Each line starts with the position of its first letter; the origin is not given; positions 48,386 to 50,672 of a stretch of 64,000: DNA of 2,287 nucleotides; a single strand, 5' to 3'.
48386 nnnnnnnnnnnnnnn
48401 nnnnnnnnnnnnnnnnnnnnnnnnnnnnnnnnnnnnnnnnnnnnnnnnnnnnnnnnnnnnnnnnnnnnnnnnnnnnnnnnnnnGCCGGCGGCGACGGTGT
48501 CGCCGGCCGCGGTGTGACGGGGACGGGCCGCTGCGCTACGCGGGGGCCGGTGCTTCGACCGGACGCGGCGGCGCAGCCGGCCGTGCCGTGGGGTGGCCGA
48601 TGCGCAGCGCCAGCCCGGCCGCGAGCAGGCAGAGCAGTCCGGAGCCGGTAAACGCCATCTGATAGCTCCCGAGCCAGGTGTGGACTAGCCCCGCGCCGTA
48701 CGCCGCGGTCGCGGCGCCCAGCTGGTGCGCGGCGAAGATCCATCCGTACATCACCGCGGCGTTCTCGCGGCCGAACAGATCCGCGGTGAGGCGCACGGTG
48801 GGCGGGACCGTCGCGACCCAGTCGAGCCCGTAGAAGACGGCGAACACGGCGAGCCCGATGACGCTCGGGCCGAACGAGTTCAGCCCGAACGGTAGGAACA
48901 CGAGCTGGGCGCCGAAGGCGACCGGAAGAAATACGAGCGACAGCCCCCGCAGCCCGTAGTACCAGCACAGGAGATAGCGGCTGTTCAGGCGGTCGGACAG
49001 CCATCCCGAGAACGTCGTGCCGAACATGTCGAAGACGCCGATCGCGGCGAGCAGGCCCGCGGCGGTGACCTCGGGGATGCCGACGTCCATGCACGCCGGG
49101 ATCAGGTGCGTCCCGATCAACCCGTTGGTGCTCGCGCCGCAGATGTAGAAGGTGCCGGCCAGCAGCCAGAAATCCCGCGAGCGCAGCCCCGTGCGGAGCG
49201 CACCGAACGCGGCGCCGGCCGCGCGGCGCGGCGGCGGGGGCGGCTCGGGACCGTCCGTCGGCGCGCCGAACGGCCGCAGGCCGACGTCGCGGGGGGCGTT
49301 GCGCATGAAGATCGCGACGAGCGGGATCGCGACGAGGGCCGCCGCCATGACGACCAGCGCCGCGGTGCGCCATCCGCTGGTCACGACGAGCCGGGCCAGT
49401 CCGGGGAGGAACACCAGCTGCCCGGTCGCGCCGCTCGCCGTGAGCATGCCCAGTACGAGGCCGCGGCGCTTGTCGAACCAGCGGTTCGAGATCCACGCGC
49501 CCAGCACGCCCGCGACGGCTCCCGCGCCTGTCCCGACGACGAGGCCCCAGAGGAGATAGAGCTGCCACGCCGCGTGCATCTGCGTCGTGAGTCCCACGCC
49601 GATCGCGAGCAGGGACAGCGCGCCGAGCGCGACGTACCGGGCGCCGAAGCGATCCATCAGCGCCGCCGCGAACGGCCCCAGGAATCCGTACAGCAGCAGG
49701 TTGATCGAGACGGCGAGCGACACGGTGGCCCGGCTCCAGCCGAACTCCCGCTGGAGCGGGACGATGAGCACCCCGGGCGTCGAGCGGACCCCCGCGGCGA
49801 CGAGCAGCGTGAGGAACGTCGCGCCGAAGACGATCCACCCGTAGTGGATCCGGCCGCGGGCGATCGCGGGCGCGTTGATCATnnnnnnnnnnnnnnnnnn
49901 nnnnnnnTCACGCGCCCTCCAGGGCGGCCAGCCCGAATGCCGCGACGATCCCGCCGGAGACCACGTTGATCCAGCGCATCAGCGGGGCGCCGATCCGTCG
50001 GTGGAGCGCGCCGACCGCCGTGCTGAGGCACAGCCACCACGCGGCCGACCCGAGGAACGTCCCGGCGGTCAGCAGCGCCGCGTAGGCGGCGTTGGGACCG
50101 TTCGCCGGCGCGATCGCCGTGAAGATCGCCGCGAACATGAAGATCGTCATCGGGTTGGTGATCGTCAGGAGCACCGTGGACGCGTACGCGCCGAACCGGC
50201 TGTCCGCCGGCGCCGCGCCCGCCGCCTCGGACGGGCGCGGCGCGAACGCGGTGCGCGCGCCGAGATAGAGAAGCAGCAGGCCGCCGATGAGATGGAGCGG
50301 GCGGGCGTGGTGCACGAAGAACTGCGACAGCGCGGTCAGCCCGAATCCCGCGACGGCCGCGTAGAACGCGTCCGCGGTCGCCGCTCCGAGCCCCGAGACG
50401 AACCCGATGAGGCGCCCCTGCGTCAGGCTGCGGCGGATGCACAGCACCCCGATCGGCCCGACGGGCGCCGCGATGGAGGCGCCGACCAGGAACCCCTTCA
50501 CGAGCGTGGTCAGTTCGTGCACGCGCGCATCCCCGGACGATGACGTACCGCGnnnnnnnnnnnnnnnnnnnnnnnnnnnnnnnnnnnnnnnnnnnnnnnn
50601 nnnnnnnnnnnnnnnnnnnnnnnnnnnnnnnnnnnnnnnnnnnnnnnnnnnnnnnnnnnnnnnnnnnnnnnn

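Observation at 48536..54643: Six-gene membrane-lipid operon: DAG-kinase-family lipid kinase, UgtP-like glycosyltransferase, MFS, CE4 deacetylase, LysE exporter, MFS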

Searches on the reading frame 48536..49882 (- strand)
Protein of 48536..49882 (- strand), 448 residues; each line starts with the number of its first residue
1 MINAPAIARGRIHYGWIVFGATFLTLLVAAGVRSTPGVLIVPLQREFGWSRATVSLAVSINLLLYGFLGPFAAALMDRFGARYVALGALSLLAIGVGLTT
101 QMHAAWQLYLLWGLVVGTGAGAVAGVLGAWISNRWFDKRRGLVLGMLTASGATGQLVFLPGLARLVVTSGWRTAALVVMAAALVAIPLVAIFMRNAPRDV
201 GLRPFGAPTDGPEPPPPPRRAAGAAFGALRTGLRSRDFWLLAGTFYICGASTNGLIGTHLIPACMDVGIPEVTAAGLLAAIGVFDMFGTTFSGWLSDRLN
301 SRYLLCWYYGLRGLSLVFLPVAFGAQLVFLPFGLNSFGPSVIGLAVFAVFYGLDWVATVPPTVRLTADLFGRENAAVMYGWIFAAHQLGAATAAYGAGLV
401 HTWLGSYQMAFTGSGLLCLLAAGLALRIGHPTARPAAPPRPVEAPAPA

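Call 4: search_protein_families(library=pfam, proteins=[window:48536-49882:-], max_evalue=0.01)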
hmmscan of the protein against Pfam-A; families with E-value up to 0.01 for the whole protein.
window:48536-49882:- (448 aa): 1 family
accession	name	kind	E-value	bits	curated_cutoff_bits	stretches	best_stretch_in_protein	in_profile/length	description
PF07690.21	MFS_1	-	7.3e-36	124.2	33.4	2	23-348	2-319/347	Major Facilitator Superfamily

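Call 5: search_protein_families(library=ncbifam, proteins=[window:48536-49882:-], max_evalue=0.01)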
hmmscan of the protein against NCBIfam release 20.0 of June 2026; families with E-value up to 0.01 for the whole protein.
window:48536-49882:- (448 aa): 10 families
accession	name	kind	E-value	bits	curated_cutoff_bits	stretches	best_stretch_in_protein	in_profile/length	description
NF049980.1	SfMCT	equivalog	1.6e-41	142.2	320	1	16-415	2-376/378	L-lactate MFS transporter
TIGR00890.1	2A0111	subfamily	8.3e-24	84.2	374.85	1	16-413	3-366/377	oxalate/formate antiport family MFS transporter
TIGR04259.1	oxa_formateAnti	equivalog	2.2e-17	63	335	1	16-433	2-396/405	oxalate/formate MFS antiporter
TIGR00881.1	2A0104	subfamily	3.8e-16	59.1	407.75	2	25-205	3-183/379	phosphoglycerate transporter protein PgtP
NF038246.1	bile_salt_MFS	equivalog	3.7e-15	55.7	400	1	22-411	10-386/408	conjugated bile salt MFS transporter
TIGR00893.1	2A0114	subfamily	1.4e-13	50.5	395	1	42-422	19-392/399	D-galactonate transporter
TIGR00892.1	2A0113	subfamily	2.3e-12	46.4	586.1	1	14-428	16-419/455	monocarboxylate transporter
TIGR00896.1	CynX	subfamily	0.00024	20.3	406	1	36-193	19-175/355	CynX/NimT family MFS transporter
NF033733.1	MFS_ArsK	equivalog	0.0019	17.1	400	1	38-406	25-363/388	arsenite efflux MFS transporter ArsK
TIGR00880.1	2_A_01_02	superfamily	0.0043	17.2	131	1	67-194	13-139/141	multidrug resistance protein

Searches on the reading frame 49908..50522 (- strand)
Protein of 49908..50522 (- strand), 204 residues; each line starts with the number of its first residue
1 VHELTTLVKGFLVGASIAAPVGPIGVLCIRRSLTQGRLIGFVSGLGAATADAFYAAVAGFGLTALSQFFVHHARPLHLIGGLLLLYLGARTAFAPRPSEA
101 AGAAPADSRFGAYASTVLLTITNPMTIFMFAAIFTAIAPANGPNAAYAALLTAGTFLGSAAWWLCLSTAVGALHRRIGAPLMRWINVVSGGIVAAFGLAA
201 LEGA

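Call 4: search_protein_families(library=pfam, proteins=[window:49908-50522:-], max_evalue=0.01)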
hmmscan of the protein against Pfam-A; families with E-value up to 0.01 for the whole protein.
window:49908-50522:- (204 aa): 1 family
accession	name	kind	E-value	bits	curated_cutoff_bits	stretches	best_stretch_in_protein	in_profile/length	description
PF01810.24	LysE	-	1.2e-23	84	25.6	1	16-200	2-189/193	LysE type translocator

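Call 5: search_protein_families(library=ncbifam, proteins=[window:49908-50522:-], max_evalue=0.01)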
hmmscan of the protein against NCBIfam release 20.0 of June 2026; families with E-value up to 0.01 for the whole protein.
window:49908-50522:- (204 aa): 5 families
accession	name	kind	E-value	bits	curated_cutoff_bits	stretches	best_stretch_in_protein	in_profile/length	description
TIGR00949.1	2A76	subfamily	8.2e-19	68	183.95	1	24-198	5-183/185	homoserine/threonine efflux transporter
NF007591.0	PRK10229.1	equivalog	1.2e-06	28.3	288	1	34-199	32-201/206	threonine export protein RhtC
TIGR00948.1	2a75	equivalog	3.8e-05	23.5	213.65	1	19-190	3-174/177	L-lysine exporter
NF007812.0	PRK10520.1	equivalog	4.3e-05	23.2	209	1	27-197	26-197/206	homoserine/homoserine lactone efflux protein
NF008201.0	PRK10958.1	equivalog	9.6e-05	22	165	1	11-145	13-149/212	leucine efflux protein LeuE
